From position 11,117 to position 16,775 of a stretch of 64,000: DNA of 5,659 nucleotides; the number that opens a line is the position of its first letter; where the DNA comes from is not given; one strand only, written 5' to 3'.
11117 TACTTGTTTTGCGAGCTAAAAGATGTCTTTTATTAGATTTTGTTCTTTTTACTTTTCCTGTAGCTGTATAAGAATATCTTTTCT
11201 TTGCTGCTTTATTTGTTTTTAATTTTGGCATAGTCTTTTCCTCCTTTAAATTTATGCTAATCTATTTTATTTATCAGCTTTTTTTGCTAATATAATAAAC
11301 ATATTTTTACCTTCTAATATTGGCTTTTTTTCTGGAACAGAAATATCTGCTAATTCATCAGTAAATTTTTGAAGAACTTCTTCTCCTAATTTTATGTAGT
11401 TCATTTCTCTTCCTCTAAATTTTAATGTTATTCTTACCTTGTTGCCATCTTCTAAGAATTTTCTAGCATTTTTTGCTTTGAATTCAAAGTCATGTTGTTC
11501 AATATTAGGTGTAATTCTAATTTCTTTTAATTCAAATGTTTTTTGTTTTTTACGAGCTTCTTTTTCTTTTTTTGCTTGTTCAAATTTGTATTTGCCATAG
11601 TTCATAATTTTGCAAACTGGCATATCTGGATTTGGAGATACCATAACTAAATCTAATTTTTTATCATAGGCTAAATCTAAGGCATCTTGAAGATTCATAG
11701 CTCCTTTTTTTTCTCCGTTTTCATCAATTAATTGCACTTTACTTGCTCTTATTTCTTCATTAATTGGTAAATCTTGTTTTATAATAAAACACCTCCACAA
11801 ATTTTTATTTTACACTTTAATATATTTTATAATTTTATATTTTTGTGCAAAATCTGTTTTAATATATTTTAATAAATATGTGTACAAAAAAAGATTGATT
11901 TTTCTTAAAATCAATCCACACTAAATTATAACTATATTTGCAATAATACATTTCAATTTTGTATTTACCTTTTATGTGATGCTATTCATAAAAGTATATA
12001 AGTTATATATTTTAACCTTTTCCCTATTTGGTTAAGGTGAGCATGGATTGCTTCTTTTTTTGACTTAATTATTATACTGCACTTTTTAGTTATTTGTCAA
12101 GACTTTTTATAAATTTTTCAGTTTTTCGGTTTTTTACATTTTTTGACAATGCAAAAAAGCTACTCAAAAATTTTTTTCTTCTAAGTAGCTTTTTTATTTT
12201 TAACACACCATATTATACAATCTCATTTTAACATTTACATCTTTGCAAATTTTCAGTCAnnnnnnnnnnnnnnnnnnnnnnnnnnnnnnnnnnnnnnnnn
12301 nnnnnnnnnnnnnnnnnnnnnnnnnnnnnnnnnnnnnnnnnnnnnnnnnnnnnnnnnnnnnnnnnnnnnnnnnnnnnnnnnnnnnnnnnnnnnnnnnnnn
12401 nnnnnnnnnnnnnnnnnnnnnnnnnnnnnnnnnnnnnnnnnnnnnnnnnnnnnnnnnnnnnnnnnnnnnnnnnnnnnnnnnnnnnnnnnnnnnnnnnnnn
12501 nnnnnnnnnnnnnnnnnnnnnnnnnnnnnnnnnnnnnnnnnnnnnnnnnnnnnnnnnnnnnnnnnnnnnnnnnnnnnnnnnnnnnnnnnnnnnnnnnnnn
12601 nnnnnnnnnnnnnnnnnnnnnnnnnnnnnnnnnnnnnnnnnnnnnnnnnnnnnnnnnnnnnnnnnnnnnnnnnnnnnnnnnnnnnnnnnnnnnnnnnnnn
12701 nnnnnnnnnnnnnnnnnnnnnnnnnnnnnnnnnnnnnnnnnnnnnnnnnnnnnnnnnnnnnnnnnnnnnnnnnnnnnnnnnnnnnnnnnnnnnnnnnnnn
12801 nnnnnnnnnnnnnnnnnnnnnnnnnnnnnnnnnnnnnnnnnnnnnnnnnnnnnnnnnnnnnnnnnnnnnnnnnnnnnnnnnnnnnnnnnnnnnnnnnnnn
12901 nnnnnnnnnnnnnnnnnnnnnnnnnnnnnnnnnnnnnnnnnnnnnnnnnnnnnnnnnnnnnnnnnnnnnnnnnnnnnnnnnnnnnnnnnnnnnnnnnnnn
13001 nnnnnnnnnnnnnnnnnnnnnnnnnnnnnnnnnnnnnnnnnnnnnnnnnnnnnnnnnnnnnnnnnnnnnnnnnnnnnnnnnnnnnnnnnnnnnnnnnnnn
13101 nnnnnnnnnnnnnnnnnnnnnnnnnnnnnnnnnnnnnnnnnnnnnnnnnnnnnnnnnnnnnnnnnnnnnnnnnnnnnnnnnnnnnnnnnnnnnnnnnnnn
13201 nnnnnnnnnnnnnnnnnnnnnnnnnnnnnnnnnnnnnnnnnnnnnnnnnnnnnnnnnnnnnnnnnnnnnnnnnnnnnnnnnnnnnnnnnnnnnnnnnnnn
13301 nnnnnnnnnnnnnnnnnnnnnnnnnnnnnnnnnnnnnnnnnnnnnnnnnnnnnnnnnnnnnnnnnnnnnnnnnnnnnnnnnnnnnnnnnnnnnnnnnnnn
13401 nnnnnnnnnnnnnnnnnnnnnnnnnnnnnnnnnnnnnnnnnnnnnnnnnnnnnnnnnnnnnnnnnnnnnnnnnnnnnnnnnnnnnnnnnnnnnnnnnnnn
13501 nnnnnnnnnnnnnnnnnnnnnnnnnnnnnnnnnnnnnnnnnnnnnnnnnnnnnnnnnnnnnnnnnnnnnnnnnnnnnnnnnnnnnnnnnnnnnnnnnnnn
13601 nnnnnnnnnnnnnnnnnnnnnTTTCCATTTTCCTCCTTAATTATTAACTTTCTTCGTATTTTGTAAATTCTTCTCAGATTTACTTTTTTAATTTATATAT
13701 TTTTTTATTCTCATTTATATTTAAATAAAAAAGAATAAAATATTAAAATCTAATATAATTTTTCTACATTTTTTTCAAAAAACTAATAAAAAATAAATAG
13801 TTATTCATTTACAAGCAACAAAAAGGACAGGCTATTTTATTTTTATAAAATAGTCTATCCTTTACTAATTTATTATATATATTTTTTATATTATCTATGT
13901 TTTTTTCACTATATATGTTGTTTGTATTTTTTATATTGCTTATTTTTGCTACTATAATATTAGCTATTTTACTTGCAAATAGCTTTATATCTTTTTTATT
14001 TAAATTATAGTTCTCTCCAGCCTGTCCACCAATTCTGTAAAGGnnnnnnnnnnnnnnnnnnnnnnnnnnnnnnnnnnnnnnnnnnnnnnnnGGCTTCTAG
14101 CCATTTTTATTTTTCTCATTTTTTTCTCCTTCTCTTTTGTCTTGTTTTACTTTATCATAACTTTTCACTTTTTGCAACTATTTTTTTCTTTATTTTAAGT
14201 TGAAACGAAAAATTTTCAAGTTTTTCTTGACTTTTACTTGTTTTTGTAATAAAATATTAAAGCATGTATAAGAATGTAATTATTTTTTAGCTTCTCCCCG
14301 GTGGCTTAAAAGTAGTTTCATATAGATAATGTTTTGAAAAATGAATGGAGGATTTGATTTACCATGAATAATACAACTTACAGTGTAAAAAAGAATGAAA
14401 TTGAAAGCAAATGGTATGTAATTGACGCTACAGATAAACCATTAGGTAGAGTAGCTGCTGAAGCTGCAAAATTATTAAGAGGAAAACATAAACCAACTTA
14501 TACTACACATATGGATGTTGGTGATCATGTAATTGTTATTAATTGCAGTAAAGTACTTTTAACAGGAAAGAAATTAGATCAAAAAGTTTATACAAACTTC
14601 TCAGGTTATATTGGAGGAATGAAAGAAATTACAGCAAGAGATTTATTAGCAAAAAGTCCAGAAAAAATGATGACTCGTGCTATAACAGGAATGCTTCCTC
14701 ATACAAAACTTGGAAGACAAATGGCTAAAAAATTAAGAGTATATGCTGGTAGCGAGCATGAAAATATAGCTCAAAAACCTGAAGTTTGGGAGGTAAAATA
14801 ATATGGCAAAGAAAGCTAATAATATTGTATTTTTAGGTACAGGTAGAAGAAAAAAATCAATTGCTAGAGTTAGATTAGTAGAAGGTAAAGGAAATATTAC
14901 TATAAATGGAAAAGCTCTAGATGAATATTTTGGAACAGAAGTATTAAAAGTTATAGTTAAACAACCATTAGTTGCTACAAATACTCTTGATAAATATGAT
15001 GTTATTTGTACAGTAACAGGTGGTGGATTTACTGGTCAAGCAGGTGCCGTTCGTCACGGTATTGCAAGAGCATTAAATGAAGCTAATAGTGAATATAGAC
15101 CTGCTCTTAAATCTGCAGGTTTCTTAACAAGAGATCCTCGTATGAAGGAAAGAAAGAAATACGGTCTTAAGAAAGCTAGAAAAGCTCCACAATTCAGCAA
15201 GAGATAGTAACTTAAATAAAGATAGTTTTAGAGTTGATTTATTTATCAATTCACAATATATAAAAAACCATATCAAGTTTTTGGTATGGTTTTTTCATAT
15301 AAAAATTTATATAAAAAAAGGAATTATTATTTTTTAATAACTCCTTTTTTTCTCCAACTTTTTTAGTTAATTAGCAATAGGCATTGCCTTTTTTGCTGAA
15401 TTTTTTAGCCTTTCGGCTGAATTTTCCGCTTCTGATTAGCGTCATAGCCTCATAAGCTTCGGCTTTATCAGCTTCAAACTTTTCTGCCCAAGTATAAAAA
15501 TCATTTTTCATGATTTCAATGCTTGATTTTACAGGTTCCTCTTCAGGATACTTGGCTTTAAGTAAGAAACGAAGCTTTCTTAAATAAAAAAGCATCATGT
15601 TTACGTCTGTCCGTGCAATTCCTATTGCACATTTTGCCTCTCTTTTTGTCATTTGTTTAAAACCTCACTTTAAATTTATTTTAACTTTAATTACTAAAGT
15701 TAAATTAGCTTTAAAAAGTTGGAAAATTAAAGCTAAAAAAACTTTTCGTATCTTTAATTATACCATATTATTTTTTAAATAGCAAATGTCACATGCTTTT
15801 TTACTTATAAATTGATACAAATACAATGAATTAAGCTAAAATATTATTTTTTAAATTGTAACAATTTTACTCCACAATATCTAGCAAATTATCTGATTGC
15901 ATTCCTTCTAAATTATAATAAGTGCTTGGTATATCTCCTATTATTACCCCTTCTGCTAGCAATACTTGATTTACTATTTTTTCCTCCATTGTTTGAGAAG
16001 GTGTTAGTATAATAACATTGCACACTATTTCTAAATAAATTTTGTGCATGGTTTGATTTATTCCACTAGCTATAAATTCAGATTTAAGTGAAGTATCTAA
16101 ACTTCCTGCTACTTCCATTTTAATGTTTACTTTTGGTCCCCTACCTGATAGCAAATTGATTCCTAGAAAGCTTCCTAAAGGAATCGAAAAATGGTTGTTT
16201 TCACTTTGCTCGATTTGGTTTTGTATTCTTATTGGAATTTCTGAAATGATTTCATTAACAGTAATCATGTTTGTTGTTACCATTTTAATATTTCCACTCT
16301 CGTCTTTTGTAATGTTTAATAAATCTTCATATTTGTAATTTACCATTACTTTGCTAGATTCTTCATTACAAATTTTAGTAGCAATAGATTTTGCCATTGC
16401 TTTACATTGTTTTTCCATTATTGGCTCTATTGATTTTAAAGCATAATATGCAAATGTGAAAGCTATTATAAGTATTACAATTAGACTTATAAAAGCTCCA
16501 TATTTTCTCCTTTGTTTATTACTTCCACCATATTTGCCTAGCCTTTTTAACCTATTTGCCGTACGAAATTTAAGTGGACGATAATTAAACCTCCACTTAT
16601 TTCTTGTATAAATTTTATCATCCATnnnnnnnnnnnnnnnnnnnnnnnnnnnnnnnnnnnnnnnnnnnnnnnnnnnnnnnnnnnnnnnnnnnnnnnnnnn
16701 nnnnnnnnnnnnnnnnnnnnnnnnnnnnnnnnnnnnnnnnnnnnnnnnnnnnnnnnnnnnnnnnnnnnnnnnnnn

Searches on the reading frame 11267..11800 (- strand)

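Call 38: search_protein_families(library=pfam, proteins=[window:11267-11800:-], max_evalue=0.00001)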
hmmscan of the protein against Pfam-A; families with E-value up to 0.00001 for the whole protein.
window:11267-11800:- (177 aa): 2 families
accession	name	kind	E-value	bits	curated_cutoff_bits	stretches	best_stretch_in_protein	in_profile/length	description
PF00707.27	IF3_C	-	5.6e-34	116.4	34.8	1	90-174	2-86/86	Translation initiation factor IF-3, C-terminal domain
PF05198.21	IF3_N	-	3e-31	107.8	26.9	1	13-82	1-70/70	Translation initiation factor IF-3, N-terminal domain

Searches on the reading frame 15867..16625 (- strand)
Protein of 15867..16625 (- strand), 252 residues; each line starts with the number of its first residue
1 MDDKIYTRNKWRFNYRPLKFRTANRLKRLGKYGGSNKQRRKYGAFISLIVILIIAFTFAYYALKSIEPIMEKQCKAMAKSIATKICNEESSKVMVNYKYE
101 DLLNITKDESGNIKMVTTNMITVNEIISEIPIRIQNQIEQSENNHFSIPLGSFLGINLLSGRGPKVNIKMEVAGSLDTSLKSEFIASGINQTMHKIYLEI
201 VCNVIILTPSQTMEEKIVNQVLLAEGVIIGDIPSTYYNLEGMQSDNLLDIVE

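Call 39: search_protein_families(library=pfam, proteins=[window:15867-16625:-], max_evalue=0.00001)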
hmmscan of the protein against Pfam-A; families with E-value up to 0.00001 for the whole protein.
window:15867-16625:- (252 aa): 1 family
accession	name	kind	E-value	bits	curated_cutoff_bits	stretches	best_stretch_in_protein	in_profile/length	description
PF09560.15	Spore_YunB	-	3e-28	98.2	25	1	146-235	2-91/91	Sporulation protein YunB (Spo_YunB)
